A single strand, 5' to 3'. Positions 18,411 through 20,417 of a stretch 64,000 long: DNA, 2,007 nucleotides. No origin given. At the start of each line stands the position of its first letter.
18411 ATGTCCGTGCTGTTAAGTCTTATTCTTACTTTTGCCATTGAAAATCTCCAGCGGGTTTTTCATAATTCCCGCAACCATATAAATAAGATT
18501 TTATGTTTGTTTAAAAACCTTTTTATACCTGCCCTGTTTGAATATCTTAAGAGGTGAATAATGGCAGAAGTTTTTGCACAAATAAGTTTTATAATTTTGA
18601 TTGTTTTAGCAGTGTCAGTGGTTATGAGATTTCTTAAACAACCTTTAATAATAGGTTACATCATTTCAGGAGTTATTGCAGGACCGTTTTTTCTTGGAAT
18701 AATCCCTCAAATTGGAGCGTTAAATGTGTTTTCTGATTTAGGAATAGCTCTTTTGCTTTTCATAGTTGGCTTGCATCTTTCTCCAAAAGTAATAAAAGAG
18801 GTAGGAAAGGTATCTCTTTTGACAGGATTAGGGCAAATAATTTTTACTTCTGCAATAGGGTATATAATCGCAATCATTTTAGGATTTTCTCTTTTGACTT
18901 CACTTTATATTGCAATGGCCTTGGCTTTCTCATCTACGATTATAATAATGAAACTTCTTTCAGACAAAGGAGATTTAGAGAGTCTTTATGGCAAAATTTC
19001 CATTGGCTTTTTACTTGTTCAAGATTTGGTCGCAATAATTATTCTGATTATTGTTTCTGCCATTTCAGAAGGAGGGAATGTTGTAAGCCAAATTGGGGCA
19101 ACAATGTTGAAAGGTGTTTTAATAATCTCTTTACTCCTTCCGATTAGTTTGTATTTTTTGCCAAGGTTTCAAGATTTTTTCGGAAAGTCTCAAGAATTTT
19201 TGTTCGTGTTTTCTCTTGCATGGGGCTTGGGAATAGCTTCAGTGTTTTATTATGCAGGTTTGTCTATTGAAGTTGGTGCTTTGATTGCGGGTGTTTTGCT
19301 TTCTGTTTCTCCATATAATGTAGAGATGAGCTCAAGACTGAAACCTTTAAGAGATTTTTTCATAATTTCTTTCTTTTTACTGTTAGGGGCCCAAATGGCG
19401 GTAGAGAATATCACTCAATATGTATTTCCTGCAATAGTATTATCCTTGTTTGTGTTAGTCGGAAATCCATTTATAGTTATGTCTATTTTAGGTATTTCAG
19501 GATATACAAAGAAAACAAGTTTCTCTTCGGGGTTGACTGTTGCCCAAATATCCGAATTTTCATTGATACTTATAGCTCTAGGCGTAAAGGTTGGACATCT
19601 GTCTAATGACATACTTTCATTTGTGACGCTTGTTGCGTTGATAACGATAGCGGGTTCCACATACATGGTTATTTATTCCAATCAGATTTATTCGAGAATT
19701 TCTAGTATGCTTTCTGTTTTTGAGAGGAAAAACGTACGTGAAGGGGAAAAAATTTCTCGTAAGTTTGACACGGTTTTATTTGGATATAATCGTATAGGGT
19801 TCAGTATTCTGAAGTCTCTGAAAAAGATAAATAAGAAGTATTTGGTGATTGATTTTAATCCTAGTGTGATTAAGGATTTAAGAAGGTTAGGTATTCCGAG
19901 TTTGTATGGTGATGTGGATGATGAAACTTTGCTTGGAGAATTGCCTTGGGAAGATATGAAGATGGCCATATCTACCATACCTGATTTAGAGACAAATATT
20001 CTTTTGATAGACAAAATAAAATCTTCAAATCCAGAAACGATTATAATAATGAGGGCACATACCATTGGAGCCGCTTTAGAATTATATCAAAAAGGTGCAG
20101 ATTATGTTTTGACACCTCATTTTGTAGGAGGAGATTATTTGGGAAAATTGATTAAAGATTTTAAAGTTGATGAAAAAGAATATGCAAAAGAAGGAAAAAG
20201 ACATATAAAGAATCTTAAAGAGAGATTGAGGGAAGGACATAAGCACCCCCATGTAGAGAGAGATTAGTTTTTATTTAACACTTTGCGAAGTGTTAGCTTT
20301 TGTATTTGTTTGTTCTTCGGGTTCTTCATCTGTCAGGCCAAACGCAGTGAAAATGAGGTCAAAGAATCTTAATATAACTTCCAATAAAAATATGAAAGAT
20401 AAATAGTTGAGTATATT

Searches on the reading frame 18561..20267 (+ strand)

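Call 70: search_protein_families(library=pfam, proteins=[window:18561-20267:+], max_evalue=0.0001)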
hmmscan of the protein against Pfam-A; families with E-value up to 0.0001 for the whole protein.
window:18561-20267:+ (568 aa): 2 families
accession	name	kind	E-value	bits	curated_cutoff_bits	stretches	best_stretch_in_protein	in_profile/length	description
PF00999.27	Na_H_Exchanger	-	3.1e-52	178.1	26.2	1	13-364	3-363/375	Sodium/hydrogen exchanger, transmembrane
PF02254.24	TrkA_N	-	2e-21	76.9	23.8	1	405-519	2-116/116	TrkA-N domain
